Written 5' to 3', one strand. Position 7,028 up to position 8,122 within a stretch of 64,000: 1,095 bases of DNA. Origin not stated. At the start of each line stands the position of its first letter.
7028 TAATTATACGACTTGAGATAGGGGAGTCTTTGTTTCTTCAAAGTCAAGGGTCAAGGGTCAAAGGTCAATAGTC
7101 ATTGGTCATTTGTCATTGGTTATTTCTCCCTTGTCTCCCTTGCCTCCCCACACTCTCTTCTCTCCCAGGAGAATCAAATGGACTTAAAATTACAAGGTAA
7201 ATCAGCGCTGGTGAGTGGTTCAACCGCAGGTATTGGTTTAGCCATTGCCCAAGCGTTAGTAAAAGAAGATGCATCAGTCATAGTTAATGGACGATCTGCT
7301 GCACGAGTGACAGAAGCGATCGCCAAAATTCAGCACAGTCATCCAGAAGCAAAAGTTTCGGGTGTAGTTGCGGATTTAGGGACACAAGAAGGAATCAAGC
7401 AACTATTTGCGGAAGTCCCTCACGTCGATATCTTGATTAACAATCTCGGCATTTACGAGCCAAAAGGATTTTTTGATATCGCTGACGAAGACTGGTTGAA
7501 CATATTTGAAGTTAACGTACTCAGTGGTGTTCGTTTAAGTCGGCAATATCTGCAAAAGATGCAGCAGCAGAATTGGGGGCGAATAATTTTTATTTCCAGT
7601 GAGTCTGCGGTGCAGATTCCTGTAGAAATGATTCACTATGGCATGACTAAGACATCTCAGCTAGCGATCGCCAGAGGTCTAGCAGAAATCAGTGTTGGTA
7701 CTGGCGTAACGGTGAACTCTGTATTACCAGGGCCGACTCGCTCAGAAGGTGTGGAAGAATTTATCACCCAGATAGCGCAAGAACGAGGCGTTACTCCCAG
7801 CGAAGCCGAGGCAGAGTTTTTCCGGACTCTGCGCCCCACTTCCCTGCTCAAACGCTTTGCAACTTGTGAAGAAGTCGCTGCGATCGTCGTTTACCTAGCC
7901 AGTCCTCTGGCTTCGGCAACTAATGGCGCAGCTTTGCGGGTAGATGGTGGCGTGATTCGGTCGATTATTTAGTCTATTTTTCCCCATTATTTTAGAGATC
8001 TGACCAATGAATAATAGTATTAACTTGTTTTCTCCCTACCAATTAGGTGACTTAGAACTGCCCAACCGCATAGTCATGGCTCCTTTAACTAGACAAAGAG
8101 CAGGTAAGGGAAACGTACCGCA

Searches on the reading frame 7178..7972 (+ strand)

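Call 50: search_protein_families(library=pfam, proteins=[window:7178-7972:+], max_evalue=0.0001)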
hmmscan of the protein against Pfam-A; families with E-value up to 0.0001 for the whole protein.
window:7178-7972:+ (264 aa): 3 families
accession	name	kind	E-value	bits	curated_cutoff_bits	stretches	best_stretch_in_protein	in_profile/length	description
PF13561.12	adh_short_C2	-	8.7e-40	137.2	27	1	17-259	6-235/236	Enoyl-(Acyl carrier protein) reductase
PF00106.31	adh_short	-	8.8e-39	133.4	26.6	1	8-194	1-189/195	short chain dehydrogenase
PF08659.16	KR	-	1.6e-07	31.9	22.6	1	10-166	3-161/180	KR domain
